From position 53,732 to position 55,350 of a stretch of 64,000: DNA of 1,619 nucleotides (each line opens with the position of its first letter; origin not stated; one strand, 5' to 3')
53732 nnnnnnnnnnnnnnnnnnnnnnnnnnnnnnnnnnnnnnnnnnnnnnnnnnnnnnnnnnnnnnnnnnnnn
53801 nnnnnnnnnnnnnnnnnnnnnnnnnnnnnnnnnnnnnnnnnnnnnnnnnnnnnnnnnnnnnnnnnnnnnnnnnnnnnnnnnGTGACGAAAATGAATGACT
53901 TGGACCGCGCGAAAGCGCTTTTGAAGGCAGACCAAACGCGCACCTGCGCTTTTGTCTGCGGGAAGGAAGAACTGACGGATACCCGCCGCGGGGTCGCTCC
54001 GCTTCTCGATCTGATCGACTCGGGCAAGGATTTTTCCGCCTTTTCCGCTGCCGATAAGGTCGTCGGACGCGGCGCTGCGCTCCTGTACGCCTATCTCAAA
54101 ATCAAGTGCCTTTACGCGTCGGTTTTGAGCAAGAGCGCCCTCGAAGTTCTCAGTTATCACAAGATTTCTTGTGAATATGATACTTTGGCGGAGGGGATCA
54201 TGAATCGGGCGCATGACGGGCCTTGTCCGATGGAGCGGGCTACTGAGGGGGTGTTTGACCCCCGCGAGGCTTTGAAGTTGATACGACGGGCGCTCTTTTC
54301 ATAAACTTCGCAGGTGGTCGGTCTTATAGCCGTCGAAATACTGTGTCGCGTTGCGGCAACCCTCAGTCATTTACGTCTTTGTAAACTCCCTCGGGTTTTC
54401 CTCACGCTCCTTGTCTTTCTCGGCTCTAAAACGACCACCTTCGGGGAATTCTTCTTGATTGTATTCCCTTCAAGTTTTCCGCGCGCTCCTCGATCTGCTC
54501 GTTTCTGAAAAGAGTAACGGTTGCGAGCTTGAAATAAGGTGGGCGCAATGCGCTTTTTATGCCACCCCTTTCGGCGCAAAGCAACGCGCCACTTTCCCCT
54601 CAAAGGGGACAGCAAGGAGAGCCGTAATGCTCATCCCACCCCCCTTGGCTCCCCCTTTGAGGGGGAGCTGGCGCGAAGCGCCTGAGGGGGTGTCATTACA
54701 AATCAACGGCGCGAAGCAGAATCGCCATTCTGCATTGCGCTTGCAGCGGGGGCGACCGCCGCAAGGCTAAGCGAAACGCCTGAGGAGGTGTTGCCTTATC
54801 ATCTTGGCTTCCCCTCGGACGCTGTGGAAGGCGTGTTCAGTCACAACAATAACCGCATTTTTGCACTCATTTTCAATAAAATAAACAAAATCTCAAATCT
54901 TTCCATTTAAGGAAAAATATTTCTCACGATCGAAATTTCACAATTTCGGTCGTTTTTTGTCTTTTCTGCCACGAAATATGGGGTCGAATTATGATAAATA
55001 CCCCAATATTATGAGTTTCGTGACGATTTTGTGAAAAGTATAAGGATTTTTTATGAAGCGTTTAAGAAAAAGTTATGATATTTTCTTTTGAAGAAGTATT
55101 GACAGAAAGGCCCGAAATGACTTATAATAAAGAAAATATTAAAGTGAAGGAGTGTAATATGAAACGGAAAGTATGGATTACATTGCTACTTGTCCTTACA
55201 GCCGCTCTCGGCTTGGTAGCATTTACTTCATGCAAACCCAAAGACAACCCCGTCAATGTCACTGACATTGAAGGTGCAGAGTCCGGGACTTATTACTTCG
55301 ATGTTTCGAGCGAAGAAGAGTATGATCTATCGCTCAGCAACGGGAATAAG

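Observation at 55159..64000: Open reading frame of at least 2947 codons, missing from the ORF track: a giant flg_new / Fn3-like / BspA-LRR lipoprotein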

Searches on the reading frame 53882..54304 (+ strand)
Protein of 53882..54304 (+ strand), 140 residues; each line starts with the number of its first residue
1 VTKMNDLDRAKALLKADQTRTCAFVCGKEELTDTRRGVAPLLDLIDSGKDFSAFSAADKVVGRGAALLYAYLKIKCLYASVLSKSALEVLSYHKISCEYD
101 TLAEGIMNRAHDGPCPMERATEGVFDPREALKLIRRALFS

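Call 24: search_protein_families(library=pfam, proteins=[window:53882-54304:+], max_evalue=0.01)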
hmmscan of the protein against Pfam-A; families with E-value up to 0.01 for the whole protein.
window:53882-54304:+ (140 aa): 1 family
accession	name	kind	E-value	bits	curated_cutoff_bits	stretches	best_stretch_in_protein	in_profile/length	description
PF08973.16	TM1506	-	1.3e-34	119.1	27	1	10-137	2-129/130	Domain of unknown function (DUF1893)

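Call 66: find_homologous_proteins(query=window:53882-54304:+, max_evalue=1e-20)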
Query window:53882-54304:+ (140 aa): 254 proteins with E <= 1e-20 among 319 candidates; the best 120 are listed.
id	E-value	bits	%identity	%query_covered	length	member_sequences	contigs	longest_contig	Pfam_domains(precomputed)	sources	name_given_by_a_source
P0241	5.5e-77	274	93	97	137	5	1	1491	PF08973.17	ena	-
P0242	9.4e-65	234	82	96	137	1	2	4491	PF08973.17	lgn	-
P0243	9.5e-43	163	62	96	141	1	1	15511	PF08973.17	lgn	-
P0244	2.0e-39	152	60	95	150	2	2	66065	PF08973.17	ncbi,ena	-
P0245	9.0e-37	144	58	96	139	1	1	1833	PF08973.17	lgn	-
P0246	8.5e-36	141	58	96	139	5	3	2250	PF08973.17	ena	-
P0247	3.9e-35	139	53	96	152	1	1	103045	PF08973.17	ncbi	-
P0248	1.4e-34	137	57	95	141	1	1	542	PF08973.17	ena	-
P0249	2.3e-34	136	54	96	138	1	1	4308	PF08973.17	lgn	-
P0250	7.2e-34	134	56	91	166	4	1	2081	PF08973.17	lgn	-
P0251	1.7e-33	133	52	96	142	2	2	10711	PF08973.17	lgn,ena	-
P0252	2.2e-33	133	50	96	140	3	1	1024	PF08973.17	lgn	-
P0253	3.1e-33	132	50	96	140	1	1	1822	PF08973.17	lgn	-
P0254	6.5e-33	131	56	95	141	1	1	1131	PF08973.17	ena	-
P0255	6.9e-33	131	56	95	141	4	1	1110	PF08973.17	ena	-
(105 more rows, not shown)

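Call 67: find_encoding_contigs(protein=P0244, flank=10000, max_places=3)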
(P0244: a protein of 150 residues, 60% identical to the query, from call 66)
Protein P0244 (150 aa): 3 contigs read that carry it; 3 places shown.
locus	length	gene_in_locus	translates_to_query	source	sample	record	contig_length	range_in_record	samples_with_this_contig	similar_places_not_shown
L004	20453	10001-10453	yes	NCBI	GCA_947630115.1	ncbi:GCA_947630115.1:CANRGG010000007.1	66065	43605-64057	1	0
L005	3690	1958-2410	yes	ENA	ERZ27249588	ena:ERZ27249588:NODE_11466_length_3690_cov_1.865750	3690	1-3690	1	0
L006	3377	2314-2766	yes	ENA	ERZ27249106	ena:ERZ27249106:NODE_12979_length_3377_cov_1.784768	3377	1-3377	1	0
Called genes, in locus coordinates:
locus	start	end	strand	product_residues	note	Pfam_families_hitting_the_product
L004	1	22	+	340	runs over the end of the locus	PF00044:Gp_dh_N, PF02800:Gp_dh_C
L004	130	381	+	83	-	PF07873:YabP (weak)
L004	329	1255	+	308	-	PF06898:YqfD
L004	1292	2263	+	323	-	PF02562:PhoH, PF13245:AAA_19, PF13604:AAA_30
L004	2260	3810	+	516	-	PF07698:7TM-7TMR_HD, PF01966:HD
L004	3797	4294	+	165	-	PF02130:YbeY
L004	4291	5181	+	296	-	PF00350:Dynamin_N (weak), PF01926:MMR_HSR1, PF02421:FeoB_N, PF03193:RsgA_GTPase (faint), PF00009:GTP_EFTU (weak), PF07650:KH_2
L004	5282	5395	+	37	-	PF14006:YqzL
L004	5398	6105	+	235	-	PF11967:RecO_N, PF02565:RecO_C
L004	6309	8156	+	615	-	PF13306:LRR_5, PF13855:LRR_8 (faint), PF13306:LRR_5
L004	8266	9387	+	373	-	PF00248:Aldo_ket_red, PF13746:Fer4_18 (faint), PF13237:Fer4_10 (faint), PF14697:Fer4_21 (faint), PF12838:Fer4_7 (weak), PF13183:Fer4_8 (weak), PF13187:Fer4_9, PF13534:Fer4_17 (weak)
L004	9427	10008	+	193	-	PF12822:ECF_trnsprt (weak)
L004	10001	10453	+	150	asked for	PF08973:TM1506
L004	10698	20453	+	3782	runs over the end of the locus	PF09479:Flg_new, PF13306:LRR_5, PF13855:LRR_8 (faint), PF13306:LRR_5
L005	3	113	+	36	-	?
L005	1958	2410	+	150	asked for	PF08973:TM1506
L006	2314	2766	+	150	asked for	PF08973:TM1506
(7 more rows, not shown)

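Call 68: find_encoding_contigs(protein=P0243, flank=10000, max_places=2)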
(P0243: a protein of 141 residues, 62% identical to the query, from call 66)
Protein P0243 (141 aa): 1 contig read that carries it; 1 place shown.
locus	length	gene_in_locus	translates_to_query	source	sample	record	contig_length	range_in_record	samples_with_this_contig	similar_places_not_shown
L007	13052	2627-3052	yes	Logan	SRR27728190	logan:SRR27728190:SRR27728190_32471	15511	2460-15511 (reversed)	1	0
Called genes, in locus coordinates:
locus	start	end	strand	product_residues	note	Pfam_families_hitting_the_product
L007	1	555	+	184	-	?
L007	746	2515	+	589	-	PF13306:LRR_5, PF13855:LRR_8 (faint), PF13306:LRR_5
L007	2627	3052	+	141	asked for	PF08973:TM1506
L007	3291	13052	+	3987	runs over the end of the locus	PF09479:Flg_new, PF13306:LRR_5, PF13855:LRR_8 (faint), PF23952:LRR_EndoS (faint), PF13306:LRR_5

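Call 69: find_encoding_contigs(protein=P0242, flank=10000, max_places=2)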
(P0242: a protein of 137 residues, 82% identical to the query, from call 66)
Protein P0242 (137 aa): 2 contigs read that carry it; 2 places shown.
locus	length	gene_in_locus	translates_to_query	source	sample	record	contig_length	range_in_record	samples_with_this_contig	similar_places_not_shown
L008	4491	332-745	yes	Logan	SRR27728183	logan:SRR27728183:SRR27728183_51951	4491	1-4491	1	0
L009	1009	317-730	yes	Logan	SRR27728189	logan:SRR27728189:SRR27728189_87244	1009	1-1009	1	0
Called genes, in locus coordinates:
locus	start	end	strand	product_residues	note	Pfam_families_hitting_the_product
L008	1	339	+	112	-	?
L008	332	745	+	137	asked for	PF08973:TM1506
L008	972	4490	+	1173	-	?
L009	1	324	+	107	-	?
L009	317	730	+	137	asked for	PF08973:TM1506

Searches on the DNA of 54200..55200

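Call 31: search_rna_families(source=window, start=54200, end=55200, threshold=evalue, max_evalue=1)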
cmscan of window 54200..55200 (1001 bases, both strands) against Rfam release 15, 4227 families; matches with E-value up to 1: 5.
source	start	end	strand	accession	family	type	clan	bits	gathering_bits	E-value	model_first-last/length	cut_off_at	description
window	54595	54665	-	RF03765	mir-2059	Gene; miRNA;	-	23.7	90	0.054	1-68/68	no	mir-2059 microRNA precursor family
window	54610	54670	-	RF03134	S6-S18-Chlorobi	Cis-reg; leader;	-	20.9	47.4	0.39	1-76/76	no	S6-S18-Chlorobi ribosomal protein leader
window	54595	54664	-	RF04168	MIR839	Gene; miRNA;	-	20.8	200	0.14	1-267/267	no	MIR839 microRNA precursor family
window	54586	54674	-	RF03952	mir-3718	Gene; miRNA;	-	19.5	78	0.3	1-92/92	no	mir-3718 microRNA precursor family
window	54585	54675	+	RF03952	mir-3718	Gene; miRNA;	-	19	78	0.42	1-92/92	no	mir-3718 microRNA precursor family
